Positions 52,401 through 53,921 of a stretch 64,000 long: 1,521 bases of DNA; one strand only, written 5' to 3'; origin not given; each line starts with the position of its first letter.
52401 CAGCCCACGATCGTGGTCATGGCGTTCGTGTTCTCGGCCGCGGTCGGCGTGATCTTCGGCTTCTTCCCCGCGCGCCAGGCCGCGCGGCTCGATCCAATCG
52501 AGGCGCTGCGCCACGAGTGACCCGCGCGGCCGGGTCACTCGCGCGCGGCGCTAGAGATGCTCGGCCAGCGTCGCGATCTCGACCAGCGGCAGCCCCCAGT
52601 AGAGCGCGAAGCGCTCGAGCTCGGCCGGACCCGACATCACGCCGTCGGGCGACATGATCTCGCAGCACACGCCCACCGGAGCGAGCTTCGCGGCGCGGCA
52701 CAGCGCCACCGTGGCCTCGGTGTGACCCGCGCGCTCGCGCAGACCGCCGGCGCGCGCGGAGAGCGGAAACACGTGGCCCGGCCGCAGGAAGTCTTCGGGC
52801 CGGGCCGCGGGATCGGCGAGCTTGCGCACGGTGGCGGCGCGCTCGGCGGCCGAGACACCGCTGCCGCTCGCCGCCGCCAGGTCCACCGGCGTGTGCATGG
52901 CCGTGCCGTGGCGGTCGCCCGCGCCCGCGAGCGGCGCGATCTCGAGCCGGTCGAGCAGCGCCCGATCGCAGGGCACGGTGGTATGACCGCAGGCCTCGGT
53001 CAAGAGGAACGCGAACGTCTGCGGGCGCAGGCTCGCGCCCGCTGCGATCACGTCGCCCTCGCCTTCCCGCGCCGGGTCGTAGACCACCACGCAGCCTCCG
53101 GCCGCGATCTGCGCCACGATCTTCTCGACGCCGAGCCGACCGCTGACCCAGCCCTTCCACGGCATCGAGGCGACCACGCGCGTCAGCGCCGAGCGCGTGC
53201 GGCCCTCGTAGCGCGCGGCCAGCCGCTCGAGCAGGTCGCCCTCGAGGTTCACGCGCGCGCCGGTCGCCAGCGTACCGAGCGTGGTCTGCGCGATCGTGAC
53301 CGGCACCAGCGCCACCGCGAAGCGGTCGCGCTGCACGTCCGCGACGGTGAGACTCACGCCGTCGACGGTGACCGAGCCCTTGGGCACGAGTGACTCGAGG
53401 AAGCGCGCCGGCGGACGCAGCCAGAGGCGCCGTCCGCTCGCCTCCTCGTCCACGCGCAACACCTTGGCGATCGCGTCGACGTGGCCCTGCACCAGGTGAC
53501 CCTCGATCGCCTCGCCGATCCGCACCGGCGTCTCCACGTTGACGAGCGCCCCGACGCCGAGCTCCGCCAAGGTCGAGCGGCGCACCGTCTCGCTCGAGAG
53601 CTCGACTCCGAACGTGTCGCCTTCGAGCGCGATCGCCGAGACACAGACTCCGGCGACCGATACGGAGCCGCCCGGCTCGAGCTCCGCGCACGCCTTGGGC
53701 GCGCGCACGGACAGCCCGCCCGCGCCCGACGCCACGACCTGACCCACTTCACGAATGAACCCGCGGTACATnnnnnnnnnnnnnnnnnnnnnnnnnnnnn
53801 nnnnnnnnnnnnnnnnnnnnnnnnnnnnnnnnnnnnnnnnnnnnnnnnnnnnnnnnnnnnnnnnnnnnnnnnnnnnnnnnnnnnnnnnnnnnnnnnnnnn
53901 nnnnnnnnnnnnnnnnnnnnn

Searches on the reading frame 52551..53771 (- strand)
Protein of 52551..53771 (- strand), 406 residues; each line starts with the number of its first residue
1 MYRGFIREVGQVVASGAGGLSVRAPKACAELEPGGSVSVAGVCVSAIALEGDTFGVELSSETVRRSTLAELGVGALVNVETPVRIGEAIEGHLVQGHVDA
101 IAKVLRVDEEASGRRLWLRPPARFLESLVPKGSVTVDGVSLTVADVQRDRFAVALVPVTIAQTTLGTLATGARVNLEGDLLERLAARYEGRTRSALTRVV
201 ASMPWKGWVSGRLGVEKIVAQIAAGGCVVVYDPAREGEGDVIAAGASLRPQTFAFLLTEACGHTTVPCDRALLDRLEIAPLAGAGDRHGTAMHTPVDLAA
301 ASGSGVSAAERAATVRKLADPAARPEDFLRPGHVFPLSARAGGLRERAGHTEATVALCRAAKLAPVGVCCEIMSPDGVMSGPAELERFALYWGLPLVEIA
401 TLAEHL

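Call 7: search_protein_families(library=pfam, proteins=[window:52551-53771:-])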
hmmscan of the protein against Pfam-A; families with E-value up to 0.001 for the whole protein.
window:52551-53771:- (406 aa): 2 families
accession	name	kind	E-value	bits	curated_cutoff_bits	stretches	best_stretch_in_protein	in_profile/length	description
PF00926.24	DHBP_synthase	-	1.1e-56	191.9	26.4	1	216-404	1-190/191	3,4-dihydroxy-2-butanone 4-phosphate synthase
PF00677.23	Lum_binding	-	7.2e-37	125.7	27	2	95-179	1-86/86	Lumazine binding domain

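Call 9: find_related_loci(query=window:52551-53771:-, collection=genome_contigs, flank=3000)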
Query window:52551-53771:- (406 aa) in genome_contigs; peptide patterns used: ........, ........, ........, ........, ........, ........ (x = any residue, [..] = any of these).
390 stretches matched a pattern; 11 encode a relative of the query (tblastn E <= 1e-3); 11 distinct loci.
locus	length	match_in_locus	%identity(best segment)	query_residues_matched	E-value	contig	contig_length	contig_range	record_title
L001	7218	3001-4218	83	1-406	0e+0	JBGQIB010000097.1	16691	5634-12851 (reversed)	MAG: bacterium isolate OBJ2_061818_070_59 k141_1743831_length_16691_cov_14.0000, whole genome shotgun sequence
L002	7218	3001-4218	76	1-406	0e+0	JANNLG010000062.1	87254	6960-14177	MAG: Deltaproteobacteria bacterium isolate SOY_38_metabat_195 SOY_38_k141_665281, whole genome shotgun sequence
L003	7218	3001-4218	76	1-406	0e+0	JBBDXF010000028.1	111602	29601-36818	MAG: Myxococcota bacterium isolate LejiaD_71_22 Lejia_D_364_length_111602_cov_12, whole genome shotgun sequence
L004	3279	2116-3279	78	1-388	0e+0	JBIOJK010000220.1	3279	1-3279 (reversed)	MAG: Myxococcota bacterium isolate GcL4-1 k141_419360_length_3279_cov_18.4767, whole genome shotgun sequence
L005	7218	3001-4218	70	1-406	0e+0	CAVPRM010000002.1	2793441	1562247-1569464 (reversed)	MAG: uncultured delta proteobacterium isolate MFD10007.bin.2.43 genome assembly, contig: contig_21206, whole genome shot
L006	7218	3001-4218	69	1-406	0e+0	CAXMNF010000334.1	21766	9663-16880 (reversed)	MAG: uncultured Gammaproteobacteria bacterium isolate 07C-BC-St02_bin.13.orig genome assembly, contig: k141_908440, whol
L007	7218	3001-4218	68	1-406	0e+0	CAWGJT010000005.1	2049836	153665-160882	MAG: uncultured delta proteobacterium isolate MFD05684.bin.2.192 genome assembly, contig: contig_12959, whole genome sho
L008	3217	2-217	83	335-406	2e-33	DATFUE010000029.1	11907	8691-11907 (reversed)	MAG TPA_asm: Myxococcota bacterium isolate SMAG_U9429 k141_2684179, whole genome shotgun sequence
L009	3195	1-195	82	342-406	8e-29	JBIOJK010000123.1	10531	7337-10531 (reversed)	MAG: Myxococcota bacterium isolate GcL4-1 k141_2666577_length_10531_cov_27.7551, whole genome shotgun sequence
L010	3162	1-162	81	353-406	2e-22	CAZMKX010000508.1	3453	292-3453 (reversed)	MAG TPA_asm: uncultured Myxococcales bacterium isolate SRP173033_co1_140 genome assembly, contig: NODE_83990_length_3453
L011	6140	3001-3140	59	273-319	4e-7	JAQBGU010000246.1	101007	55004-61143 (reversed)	MAG: Deltaproteobacteria bacterium isolate MAG_451_bin-01 451_bin-01_ctg-246, whole genome shotgun sequence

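Call 21: find_homologous_proteins(query=window:52551-53771:-, max_evalue=1e-30)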
Query window:52551-53771:- (406 aa): 1132 proteins with E <= 1e-30 among 8000 candidates; the best 120 are listed.
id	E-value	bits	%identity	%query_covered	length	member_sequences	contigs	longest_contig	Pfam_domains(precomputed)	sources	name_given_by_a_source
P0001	8.1e-257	869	100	100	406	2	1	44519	PF00926.25,PF00677.24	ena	-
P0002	6.7e-232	787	90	100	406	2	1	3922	PF00926.25,PF00677.24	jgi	jgi:riboflavin synthase alpha subunit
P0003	8.7e-224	761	86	100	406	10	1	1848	PF00926.25,PF00677.24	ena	-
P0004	1.3e-217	740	84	100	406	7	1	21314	PF00926.25,PF00677.24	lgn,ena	-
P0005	4.1e-215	732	83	100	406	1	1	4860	PF00926.25,PF00677.24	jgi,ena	-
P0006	4.2e-211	719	83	100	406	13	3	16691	PF00926.25,PF00677.24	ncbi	-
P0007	7.7e-211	718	81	100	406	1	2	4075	PF00926.25,PF00677.24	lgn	-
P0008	8.2e-209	711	81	100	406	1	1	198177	PF00926.25,PF00677.24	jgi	jgi:3,4-dihydroxy 2-butanone 4-phosphate synthase/3,4-dihydroxy 2-butanone 4-phosphate synthase/GTP 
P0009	1.2e-207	708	80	100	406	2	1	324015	PF00926.25,PF00677.24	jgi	-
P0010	2.8e-202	690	78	100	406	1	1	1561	PF00926.25,PF00677.24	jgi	jgi:3,4-dihydroxy 2-butanone 4-phosphate synthase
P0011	1.7e-200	684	76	100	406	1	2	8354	PF00926.25,PF00677.24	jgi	jgi:3,4-dihydroxy 2-butanone 4-phosphate synthase/3,4-dihydroxy 2-butanone 4-phosphate synthase/GTP 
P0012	3.7e-200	683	78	100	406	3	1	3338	PF00926.25,PF00677.24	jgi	-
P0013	1.4e-199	681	77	100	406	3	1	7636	PF00926.25,PF00677.24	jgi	-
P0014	4.5e-198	676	76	100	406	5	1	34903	PF00926.25,PF00677.24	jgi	-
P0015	4.8e-198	676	76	100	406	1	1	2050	PF00926.25,PF00677.24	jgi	jgi:3,4-dihydroxy 2-butanone 4-phosphate synthase/3,4-dihydroxy 2-butanone 4-phosphate synthase/GTP 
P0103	2.9e-157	542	60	99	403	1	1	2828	PF00926.25,PF00677.24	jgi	-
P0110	2.7e-155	535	63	100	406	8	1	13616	PF00926.25,PF00677.24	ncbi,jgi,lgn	ncbi:MAG: riboflavin synthase [Acidimicrobiales bacterium]|jgi:3,4-dihydroxy 2-butanone 4-phosphate 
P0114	2.1e-154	532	62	100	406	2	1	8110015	PF00926.25,PF00677.24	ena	-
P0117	1.3e-153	530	58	100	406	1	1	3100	PF00926.25,PF00677.24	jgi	jgi:3,4-dihydroxy 2-butanone 4-phosphate synthase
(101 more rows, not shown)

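Call 22: find_encoding_contigs(protein=P0117, flank=1500, max_places=2)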
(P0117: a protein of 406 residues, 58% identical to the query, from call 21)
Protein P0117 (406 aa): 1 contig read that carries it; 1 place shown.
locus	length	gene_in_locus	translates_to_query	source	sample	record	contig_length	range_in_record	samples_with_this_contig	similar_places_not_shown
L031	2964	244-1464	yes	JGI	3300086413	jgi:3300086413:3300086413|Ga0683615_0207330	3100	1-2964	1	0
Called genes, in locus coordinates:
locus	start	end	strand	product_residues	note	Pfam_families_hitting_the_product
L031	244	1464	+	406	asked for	PF00677:Lum_binding, PF00926:DHBP_synthase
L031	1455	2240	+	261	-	PF13649:Methyltransf_25 (weak), PF08241:Methyltransf_11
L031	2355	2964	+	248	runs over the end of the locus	?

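Call 23: find_encoding_contigs(protein=P0103, flank=1500, max_places=2)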
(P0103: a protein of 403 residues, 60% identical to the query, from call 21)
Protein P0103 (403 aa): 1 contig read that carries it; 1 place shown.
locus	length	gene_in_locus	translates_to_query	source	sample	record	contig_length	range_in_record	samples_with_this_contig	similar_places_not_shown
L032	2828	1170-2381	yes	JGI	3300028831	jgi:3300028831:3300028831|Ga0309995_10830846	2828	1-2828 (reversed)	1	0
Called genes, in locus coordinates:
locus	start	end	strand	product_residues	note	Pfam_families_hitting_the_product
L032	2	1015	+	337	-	?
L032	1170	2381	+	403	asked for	PF00677:Lum_binding, PF00926:DHBP_synthase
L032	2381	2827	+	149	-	?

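Call 24: find_encoding_contigs(protein=P0114, flank=6000, max_places=2)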
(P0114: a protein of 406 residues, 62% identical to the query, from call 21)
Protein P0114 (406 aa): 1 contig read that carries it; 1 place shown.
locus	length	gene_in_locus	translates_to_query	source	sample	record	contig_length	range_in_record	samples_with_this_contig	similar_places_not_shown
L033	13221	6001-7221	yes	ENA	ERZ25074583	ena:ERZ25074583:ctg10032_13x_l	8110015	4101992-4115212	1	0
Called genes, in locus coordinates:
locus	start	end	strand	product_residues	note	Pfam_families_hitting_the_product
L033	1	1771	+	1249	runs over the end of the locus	PF13620:CarboxypepD_reg (faint)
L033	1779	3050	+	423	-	PF13646:HEAT_2 (weak)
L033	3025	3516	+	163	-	-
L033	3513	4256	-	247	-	PF00106:adh_short, PF01370:Epimerase (weak), PF08659:KR, PF13561:adh_short_C2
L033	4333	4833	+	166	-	-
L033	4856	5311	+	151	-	PF00582:Usp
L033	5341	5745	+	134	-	PF04828:GFA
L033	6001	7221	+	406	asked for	PF00677:Lum_binding, PF00926:DHBP_synthase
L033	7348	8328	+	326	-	PF01408:GFO_IDH_MocA, PF22725:GFO_IDH_MocA_C3, PF02894:GFO_IDH_MocA_C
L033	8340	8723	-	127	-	PF01124:MAPEG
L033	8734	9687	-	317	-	PF00561:Abhydrolase_1, PF12146:Hydrolase_4, PF12697:Abhydrolase_6, PF03959:FSH1 (weak)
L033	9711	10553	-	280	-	PF00459:Inositol_P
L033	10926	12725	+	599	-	PF02776:TPP_enzyme_N, PF00205:TPP_enzyme_M, PF02775:TPP_enzyme_C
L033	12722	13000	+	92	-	PF01842:ACT (weak), PF22629:ACT_AHAS_ss, PF13710:ACT_5 (weak)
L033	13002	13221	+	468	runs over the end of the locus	-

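Call 25: find_encoding_contigs(protein=P0110, flank=3000, max_places=2)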
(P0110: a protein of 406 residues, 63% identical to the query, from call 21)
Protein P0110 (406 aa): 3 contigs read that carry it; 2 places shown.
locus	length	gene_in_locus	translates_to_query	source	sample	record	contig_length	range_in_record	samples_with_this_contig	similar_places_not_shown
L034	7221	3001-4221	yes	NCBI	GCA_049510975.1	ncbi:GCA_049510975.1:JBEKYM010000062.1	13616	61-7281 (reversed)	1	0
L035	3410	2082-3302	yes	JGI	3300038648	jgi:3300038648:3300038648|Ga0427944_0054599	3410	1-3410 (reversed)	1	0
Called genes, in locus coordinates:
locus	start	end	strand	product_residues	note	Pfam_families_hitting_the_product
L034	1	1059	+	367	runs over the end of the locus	-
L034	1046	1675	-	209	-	PF01965:DJ-1_PfpI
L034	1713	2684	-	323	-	PF01965:DJ-1_PfpI, PF00165:HTH_AraC, PF12833:HTH_18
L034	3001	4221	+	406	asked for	PF00677:Lum_binding, PF00926:DHBP_synthase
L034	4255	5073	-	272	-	-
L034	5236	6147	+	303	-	-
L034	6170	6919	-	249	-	PF00903:Glyoxalase, PF18029:Glyoxalase_6 (weak), PF00903:Glyoxalase, PF18029:Glyoxalase_6, PF22677:Ble-like_N (weak)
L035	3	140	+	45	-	?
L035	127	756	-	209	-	PF01965:DJ-1_PfpI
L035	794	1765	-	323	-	PF01965:DJ-1_PfpI, PF00165:HTH_AraC, PF12833:HTH_18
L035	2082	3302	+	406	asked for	PF00677:Lum_binding, PF00926:DHBP_synthase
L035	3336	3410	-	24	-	?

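Call 27: find_homologous_proteins(query=P0114, max_evalue=1e-30)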
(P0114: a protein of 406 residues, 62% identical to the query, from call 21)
Query P0114 (406 aa): 2823 proteins with E <= 1e-30 among 8000 candidates; the best 120 are listed.
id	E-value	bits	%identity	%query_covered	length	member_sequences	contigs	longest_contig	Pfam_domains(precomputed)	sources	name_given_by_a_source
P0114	1.9e-267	905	100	100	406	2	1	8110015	PF00926.25,PF00677.24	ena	-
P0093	3.6e-204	696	77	100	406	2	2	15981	PF00926.25,PF00677.24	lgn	-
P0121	6.1e-204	695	77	100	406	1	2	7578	PF00926.25,PF00677.24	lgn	-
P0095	1.8e-203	694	77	100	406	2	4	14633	PF00926.25,PF00677.24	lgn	-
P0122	2.5e-200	684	76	100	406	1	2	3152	PF00926.25,PF00677.24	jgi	-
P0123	1.6e-197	674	75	100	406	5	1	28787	PF00926.25,PF00677.24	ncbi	-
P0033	4.5e-170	584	66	100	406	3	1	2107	PF00926.25,PF00677.24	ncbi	-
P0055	4.1e-169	581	67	100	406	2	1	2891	PF00926.25,PF00677.24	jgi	jgi:3,4-dihydroxy 2-butanone 4-phosphate synthase/3,4-dihydroxy 2-butanone 4-phosphate synthase/GTP 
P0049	1.9e-168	579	67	100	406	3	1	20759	PF00926.25,PF00677.24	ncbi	-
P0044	7.1e-168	577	65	100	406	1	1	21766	PF00926.25,PF00677.24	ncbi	-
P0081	2.3e-166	572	67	100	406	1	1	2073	PF00926.25,PF00677.24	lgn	-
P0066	5.4e-166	571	67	99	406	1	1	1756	PF00926.25,PF00677.24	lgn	-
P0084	6.2e-166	570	67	100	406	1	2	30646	PF00926.25,PF00677.24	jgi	-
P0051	1.9e-165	569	67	100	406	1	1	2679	PF00926.25,PF00677.24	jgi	-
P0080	2.9e-165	568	67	100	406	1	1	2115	PF00926.25,PF00677.24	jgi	jgi:3,4-dihydroxy 2-butanone 4-phosphate synthase/3,4-dihydroxy 2-butanone 4-phosphate synthase/GTP 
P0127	2.2e-150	519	62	100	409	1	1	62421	PF00926.25,PF00677.24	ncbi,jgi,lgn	ncbi:MAG TPA: riboflavin synthase [Streptosporangiaceae bacterium]|jgi:3,4-dihydroxy 2-butanone 4-ph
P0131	9.1e-150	517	59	100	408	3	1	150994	PF00926.25,PF00677.24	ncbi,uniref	ncbi:riboflavin synthase [Nonomuraea sp. KM90]|uniref:riboflavin synthase n=1 Tax=Nonomuraea sp. KM9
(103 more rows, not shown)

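Call 29: find_encoding_contigs(protein=P0131, flank=5000, max_places=2)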
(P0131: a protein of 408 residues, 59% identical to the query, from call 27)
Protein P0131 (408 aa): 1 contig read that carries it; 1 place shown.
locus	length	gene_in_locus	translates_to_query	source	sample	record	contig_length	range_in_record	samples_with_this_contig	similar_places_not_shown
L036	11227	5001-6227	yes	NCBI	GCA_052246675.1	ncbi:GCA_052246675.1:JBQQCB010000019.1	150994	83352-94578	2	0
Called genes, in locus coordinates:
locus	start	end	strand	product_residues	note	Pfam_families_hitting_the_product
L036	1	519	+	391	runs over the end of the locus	PF04235:DUF418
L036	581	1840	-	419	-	PF07690:MFS_1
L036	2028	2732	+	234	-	PF01841:Transglut_core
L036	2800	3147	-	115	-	PF13564:DoxX_2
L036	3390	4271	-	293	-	PF04542:Sigma70_r2, PF08281:Sigma70_r4_2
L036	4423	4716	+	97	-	-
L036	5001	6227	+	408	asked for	PF00677:Lum_binding, PF00926:DHBP_synthase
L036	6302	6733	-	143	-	-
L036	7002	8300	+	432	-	PF00144:Beta-lactamase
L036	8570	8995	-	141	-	-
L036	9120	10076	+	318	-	PF12625:Arabinose_bd, PF12833:HTH_18 (weak)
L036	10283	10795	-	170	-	PF00293:NUDIX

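Call 30: find_encoding_contigs(protein=P0127, flank=5000, max_places=2)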
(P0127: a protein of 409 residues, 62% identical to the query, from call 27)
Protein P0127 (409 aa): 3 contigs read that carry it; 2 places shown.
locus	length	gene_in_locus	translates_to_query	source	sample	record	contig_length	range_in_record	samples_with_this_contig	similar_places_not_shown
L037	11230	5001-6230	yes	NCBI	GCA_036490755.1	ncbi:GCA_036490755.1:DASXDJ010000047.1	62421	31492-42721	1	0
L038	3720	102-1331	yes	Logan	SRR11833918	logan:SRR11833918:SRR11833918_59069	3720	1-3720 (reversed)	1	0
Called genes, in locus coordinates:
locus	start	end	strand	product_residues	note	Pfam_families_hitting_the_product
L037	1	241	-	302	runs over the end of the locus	PF02749:QRPTase_N, PF01729:QRPTase_C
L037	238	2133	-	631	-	PF00890:FAD_binding_2, PF01266:DAO (faint), PF03486:HI0933_like (faint), PF07992:Pyr_redox_2 (weak), PF12831:FAD_oxidored (weak), PF02910:Succ_DH_flav_C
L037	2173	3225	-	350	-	PF02445:NadA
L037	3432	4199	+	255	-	PF00293:NUDIX, PF19368:WHD_AraR (weak), PF21906:WHD_NrtR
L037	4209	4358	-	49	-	-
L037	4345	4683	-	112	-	-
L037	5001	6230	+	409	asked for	PF00677:Lum_binding, PF00926:DHBP_synthase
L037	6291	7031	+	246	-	PF13489:Methyltransf_23, PF01209:Ubie_methyltran (weak), PF13649:Methyltransf_25, PF13847:Methyltransf_31, PF08241:Methyltransf_11, PF08242:Methyltransf_12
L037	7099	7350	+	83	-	-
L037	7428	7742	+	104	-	-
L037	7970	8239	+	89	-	PF02604:PhdYeFM_antitox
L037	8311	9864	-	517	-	PF07690:MFS_1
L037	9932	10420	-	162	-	PF01047:MarR, PF12802:MarR_2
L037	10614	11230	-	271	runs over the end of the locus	PF01936:NYN, PF12872:OST-HTH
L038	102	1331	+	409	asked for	PF00677:Lum_binding, PF00926:DHBP_synthase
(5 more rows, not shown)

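Call 31: find_encoding_contigs(protein=P0123, flank=3000, max_places=2)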
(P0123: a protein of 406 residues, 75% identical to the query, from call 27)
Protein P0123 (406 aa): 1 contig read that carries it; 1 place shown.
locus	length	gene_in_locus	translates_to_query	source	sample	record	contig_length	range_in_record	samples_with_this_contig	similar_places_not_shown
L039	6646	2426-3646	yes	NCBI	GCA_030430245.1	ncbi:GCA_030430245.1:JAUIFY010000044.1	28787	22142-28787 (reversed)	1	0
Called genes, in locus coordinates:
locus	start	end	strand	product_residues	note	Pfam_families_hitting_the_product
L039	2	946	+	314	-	?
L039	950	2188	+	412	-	PF12704:MacB_PCD, PF02687:FtsX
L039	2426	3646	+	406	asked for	PF00677:Lum_binding, PF00926:DHBP_synthase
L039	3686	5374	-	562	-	PF00005:ABC_tran, PF00006:ATP-synt_ab (faint), PF02463:SMC_N (faint), PF13175:AAA_15 (faint), PF13476:AAA_23 (faint), PF13555:AAA_29 (faint), PF12848:ABC_tran_Xtn, PF00005:ABC_tran, +3 more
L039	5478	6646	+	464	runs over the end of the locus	-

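Call 66: search_dna_similar(query=window:52551-53771:-, collection=plasmids, mode=protein, max_rows=10)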
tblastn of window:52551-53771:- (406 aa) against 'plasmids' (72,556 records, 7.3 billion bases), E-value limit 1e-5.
Records with a match: 462; places in all: 512; records where one place covers at least 80% of the query: 31.
Best place of each record, by identity: <60% 462.
By first word of the organism name: Ralstonia 136; Rhizobium 77; Agrobacterium 31; Sinorhizobium 22; Rhodococcus 18; Vibrio 13; Clostridium 11; Shinella 9; Cupriavidus 7; Acinetobacter 7; and 71 more.
By predicted mobility (MOB-suite, as given by PLSDB): non-mobilizable 209; mobilizable 154; conjugative 99.
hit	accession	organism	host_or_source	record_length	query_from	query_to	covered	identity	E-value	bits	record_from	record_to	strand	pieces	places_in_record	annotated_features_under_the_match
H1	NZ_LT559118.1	Nonomuraea gerenzanensis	-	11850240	1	402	99%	56.7%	1e-110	363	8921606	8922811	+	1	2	none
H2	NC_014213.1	Allomeiothermus silvanus DSM 9946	hot spring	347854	1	402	97%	40.7%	2e-41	195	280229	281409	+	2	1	riboflavin synthase | bifunctional 3,4-dihydroxy-2-butanone-4-phosphate synthase/GTP ...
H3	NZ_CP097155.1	Deinococcus sp. QL22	-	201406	1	405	93%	39.6%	4e-40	191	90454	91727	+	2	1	riboflavin synthase | bifunctional 3,4-dihydroxy-2-butanone-4-phosphate synthase/GTP ...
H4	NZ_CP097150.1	Deinococcus sp. QL22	-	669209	1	402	92%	39.8%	2e-41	195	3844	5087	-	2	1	riboflavin synthase | bifunctional 3,4-dihydroxy-2-butanone-4-phosphate synthase/GTP ...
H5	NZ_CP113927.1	Ligilactobacillus acidipiscis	Frieseomelitta varia,Rain forest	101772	1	405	100%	34.8%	7e-47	213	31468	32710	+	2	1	riboflavin synthase | ribA: GTP cyclohydrolase II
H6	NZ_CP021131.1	Meiothermus taiwanensis WR-220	-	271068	49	405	81%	42.0%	4e-42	198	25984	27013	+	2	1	bifunctional 3,4-dihydroxy-2-butanone-4-phosphate synthase/GTP ... | riboflavin synthase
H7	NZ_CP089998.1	Cytobacillus spongiae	sponge,Pure culture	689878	1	405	95%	36.0%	1e-45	209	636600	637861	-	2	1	ribE: riboflavin synthase | bifunctional 3,4-dihydroxy-2-butanone-4-phosphate synthase/GTP ...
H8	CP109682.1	Pseudomonas aeruginosa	Homo sapiens,whole organism,swab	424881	1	402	92%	36.8%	2e-18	189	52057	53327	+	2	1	riboflavin synthase | ribBA: bifunctional 3,4-dihydroxy-2-butanone-4-phosphate synthase/GTP ...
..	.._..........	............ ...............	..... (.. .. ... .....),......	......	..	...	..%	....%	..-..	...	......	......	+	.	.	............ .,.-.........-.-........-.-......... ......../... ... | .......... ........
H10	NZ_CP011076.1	Brevibacillus laterosporus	Oryza sativa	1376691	1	405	93%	35.7%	7e-20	191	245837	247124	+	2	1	none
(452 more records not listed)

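Call 67: get_annotated_region(hit=H1, flank=4000)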
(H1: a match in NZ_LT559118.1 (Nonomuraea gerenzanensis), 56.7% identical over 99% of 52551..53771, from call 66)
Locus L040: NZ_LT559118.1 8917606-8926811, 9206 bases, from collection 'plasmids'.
description: Nonomuraea gerenzanensis isolate nono1 plasmid I, complete sequence
organism: Nonomuraea gerenzanensis (NCBI taxid 93944)
taxonomy: Bacteria; Actinomycetota; Actinomycetes; Streptosporangiales; Streptosporangiaceae; Nonomuraea; Nonomuraea gerenzanensis
host: -; source: -; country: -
typing (MOB-suite, as given by PLSDB): non-mobilizable
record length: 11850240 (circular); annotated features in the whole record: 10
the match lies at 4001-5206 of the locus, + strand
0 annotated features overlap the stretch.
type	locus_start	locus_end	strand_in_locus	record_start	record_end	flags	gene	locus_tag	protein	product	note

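Call 69: get_annotated_region(hit=H2, flank=2500)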
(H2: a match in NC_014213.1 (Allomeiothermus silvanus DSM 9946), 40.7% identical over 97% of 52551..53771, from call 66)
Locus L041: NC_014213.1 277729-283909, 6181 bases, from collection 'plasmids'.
description: Allomeiothermus silvanus DSM 9946 plasmid pMESIL01, complete sequence
organism: Allomeiothermus silvanus DSM 9946 (NCBI taxid 526227)
taxonomy: Bacteria; Deinococcota; Deinococci; Thermales; Thermaceae; Allomeiothermus; Allomeiothermus silvanus; Allomeiothermus silvanus DSM 9946
host: -; source: hot spring; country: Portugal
typing (MOB-suite, as given by PLSDB): non-mobilizable; replicon rep_cluster_1013
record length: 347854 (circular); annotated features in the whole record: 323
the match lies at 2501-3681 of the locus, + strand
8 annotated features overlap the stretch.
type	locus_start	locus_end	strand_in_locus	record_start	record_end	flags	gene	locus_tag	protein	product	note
CDS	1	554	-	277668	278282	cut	-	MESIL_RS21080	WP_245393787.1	GTP-binding protein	-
CDS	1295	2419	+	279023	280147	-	ribD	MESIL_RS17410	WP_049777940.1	bifunctional diaminohydroxyphosphoribosylaminopyrimidine deaminase/5-amino-6-(5-phosphoribosylamino)uracil reductase RibD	-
CDS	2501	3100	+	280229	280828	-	-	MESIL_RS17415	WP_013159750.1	riboflavin synthase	-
CDS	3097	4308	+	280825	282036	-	-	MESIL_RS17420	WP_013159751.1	bifunctional 3,4-dihydroxy-2-butanone-4-phosphate synthase/GTP cyclohydrolase II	-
CDS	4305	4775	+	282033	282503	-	ribH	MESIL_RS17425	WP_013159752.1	6,7-dimethyl-8-ribityllumazine synthase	-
CDS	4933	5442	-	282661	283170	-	-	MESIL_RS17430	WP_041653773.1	tetratricopeptide repeat protein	-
CDS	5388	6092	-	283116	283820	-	-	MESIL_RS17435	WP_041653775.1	hypothetical protein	-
CDS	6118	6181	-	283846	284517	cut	-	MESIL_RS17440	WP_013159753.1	metalloregulator ArsR/SmtB family transcription factor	GO:0006355 - regulation of DNA-templated transcription [Evidence IEA]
